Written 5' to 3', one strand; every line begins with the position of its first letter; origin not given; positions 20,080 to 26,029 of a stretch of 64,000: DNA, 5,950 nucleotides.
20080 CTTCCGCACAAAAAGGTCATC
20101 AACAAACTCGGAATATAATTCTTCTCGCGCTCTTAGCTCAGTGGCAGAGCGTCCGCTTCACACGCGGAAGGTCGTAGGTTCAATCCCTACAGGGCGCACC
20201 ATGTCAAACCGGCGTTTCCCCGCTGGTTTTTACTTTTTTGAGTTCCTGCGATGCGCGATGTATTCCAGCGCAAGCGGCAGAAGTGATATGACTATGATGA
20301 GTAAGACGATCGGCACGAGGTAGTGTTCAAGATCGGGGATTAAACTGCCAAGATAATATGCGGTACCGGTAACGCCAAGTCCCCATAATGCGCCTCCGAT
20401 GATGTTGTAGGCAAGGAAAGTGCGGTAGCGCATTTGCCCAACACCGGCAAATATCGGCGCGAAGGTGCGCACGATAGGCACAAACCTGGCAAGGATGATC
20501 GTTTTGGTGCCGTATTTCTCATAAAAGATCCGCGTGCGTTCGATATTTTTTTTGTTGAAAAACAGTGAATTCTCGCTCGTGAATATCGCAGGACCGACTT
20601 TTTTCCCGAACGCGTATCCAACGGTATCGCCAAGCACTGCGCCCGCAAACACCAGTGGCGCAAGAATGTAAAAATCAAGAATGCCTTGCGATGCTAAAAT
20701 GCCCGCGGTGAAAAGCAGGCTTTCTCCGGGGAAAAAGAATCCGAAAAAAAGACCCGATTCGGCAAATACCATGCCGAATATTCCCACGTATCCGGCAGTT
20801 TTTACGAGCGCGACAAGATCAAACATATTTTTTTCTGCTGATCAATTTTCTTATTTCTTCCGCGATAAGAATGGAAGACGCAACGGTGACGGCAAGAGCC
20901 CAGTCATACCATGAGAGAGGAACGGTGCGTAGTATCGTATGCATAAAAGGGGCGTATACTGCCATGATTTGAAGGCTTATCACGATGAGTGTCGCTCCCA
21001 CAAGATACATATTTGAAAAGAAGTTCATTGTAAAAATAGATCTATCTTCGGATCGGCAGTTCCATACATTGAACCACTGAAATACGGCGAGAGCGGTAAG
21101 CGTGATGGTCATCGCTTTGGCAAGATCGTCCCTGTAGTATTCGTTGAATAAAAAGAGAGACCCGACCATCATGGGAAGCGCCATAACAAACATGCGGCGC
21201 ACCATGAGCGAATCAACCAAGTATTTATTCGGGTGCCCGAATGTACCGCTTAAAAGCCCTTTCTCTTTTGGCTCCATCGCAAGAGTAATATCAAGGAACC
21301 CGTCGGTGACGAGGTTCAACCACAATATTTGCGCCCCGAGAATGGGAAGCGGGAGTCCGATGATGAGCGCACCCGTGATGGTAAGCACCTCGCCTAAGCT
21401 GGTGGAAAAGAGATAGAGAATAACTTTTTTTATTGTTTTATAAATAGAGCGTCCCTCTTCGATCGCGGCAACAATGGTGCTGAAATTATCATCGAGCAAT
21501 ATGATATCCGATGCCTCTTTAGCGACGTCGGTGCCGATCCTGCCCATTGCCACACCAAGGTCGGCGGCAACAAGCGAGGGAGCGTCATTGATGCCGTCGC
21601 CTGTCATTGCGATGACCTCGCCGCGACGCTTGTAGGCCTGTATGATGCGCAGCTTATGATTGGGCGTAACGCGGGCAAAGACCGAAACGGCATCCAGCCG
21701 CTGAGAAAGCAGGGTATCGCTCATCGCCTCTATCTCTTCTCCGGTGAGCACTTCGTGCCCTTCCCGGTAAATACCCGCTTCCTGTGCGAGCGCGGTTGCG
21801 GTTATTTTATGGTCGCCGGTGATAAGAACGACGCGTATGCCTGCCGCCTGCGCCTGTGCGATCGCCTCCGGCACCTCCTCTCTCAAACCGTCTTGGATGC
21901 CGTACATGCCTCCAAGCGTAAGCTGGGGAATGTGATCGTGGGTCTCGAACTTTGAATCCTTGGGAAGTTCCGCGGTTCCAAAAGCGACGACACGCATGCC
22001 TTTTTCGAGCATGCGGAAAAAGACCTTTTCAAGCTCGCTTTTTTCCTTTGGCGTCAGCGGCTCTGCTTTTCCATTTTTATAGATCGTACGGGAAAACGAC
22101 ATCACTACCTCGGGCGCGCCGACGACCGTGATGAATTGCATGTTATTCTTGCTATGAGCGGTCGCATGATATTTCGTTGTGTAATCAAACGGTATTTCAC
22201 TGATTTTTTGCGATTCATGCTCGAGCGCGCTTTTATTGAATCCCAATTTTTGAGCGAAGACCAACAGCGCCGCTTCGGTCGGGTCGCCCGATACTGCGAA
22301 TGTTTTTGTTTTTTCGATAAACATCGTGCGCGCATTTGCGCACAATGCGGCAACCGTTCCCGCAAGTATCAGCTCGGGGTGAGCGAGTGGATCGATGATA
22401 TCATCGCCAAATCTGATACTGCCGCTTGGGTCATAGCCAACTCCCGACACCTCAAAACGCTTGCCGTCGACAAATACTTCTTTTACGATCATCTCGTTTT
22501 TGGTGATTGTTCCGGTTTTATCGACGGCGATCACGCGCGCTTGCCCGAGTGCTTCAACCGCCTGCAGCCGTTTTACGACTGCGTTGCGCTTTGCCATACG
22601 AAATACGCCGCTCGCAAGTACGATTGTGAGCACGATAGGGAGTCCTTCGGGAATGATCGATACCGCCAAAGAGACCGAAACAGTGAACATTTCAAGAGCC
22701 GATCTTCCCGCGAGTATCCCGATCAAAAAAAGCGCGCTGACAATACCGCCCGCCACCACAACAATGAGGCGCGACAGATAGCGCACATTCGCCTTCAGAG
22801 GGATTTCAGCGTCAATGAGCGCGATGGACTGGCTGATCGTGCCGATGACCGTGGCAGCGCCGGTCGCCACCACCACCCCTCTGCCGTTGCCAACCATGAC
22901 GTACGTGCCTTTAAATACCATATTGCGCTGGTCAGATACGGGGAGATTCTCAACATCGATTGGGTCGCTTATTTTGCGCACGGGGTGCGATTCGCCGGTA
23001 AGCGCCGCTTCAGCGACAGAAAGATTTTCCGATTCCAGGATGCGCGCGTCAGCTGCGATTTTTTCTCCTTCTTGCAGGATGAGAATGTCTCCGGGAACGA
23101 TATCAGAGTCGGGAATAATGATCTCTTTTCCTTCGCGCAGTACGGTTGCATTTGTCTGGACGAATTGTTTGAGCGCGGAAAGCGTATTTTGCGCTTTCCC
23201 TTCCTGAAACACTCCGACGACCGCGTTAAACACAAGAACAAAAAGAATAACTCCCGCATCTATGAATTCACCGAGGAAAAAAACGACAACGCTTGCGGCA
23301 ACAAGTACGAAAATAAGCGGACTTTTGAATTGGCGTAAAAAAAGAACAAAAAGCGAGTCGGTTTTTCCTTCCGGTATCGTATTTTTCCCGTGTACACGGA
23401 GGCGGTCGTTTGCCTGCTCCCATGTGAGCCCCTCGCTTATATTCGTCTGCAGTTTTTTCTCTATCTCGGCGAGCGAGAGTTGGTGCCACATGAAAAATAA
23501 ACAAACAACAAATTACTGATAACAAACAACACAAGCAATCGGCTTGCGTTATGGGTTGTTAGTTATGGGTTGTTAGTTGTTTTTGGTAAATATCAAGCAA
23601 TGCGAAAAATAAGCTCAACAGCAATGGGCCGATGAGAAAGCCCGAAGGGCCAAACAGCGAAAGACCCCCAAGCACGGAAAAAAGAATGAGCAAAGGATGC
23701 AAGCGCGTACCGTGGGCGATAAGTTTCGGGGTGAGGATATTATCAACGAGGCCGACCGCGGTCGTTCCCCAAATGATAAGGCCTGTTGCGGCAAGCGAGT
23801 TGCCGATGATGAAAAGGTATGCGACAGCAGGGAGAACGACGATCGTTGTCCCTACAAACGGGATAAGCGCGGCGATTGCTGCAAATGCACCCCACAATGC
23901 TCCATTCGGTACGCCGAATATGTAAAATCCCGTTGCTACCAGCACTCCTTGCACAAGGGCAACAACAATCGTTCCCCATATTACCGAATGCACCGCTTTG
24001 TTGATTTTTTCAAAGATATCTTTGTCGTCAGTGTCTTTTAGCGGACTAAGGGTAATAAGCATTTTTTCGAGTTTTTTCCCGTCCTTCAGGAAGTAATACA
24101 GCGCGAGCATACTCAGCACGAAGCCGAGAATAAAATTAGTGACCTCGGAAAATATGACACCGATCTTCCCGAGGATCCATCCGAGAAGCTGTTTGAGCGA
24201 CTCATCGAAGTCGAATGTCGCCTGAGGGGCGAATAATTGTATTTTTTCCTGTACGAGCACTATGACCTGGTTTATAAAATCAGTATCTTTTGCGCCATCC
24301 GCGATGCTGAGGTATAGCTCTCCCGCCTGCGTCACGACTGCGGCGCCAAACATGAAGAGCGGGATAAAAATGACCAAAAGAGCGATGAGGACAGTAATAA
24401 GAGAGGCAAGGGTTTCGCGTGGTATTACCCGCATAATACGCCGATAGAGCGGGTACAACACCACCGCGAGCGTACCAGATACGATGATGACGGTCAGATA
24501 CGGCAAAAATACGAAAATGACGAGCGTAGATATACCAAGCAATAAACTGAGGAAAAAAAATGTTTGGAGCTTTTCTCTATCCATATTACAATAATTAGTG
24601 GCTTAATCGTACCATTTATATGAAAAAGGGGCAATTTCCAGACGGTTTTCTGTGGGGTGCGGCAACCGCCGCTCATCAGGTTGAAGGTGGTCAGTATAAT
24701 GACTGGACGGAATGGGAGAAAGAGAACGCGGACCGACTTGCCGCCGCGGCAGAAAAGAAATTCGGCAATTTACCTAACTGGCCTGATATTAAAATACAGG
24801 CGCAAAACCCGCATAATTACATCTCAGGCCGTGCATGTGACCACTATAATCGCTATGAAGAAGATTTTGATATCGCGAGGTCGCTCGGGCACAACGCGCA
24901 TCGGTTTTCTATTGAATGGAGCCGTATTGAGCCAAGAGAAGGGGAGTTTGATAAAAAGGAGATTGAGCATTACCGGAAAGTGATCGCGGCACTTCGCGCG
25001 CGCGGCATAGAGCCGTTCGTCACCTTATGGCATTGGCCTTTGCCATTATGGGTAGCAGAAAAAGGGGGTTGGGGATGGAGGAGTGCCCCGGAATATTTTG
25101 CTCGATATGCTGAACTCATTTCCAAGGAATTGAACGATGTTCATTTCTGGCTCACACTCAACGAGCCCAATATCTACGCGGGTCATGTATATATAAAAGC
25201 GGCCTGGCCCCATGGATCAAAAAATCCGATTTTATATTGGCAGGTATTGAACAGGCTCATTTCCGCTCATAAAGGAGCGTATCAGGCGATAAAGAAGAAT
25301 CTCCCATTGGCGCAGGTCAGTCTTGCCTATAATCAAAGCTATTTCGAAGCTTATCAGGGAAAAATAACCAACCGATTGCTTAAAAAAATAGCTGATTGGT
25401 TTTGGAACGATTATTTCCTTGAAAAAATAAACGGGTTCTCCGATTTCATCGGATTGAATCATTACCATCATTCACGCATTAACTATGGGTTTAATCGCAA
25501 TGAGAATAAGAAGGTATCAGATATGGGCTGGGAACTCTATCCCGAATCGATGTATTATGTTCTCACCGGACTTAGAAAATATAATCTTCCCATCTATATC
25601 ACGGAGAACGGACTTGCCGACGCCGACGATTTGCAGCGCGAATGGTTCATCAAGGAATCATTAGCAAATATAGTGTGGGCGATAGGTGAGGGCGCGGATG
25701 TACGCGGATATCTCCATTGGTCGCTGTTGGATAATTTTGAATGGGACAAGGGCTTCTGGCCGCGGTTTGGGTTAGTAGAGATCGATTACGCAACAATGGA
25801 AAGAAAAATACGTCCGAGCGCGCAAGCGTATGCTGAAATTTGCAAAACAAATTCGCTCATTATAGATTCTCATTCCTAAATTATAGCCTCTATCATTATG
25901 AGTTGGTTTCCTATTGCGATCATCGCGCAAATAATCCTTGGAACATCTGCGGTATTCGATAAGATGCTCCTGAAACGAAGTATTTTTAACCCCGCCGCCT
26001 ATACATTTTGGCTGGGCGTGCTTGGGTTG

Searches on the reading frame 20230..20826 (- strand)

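Call 63: search_protein_families(library=pfam, max_evalue=1e-8, proteins=[window:20230-20826:-])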
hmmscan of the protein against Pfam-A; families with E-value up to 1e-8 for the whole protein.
window:20230-20826:- (198 aa): 1 family
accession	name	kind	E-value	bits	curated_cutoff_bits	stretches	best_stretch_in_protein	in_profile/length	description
PF09335.16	VTT_dom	-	3.4e-20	73.2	33.9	1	32-153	1-118/123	VTT domain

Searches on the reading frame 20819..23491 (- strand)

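Call 63: search_protein_families(library=pfam, max_evalue=1e-8, proteins=[window:20819-23491:-])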
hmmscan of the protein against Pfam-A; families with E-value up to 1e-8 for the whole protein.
window:20819-23491:- (890 aa): 5 families
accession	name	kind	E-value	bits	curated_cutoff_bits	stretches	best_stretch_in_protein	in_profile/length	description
PF00689.26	Cation_ATPase_C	-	8.3e-44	149.9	27.3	1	714-884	1-175/175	Cation transporting ATPase, C-terminus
PF00122.25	E1-E2_ATPase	-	1.8e-43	148.6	28.1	1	112-302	4-181/181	E1-E2 ATPase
PF00702.32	Hydrolase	-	2.6e-20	74.1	26.4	1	517-644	81-191/191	haloacid dehalogenase-like hydrolase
PF00690.31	Cation_ATPase_N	-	2.7e-20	72.2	20.4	1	2-69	1-68/69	Cation transporter/ATPase, N-terminus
PF13246.12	Cation_ATPase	-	5.3e-17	62.1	21.7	1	382-469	1-90/91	Cation transport ATPase (P-type)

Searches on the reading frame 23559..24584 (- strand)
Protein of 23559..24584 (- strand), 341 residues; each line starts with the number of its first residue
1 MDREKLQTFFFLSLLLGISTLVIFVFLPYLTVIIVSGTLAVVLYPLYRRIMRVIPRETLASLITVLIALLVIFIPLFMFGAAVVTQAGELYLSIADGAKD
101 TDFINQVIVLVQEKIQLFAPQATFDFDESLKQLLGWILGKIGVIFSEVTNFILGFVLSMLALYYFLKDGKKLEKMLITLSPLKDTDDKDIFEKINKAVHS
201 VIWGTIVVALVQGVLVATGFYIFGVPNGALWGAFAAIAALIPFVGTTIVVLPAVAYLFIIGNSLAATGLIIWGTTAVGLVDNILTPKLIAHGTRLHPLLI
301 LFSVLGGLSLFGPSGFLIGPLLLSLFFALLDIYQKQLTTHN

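Call 63: search_protein_families(library=pfam, max_evalue=1e-8, proteins=[window:23559-24584:-])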
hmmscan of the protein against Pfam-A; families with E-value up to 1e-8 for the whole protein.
window:23559-24584:- (341 aa): 1 family
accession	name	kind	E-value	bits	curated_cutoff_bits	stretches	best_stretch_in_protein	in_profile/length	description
PF01594.21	AI-2E_transport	-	5e-54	184.1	34.3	1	11-333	3-326/327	AI-2E family transporter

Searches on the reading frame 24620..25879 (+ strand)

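Call 63: search_protein_families(library=pfam, max_evalue=1e-8, proteins=[window:24620-25879:+])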
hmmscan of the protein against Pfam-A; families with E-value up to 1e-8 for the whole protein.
window:24620-25879:+ (419 aa): 1 family
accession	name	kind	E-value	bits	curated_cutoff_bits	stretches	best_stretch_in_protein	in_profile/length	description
PF00232.24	Glyco_hydro_1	-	6.7e-82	275.8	22.6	2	3-269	2-252/453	Glycosyl hydrolase family 1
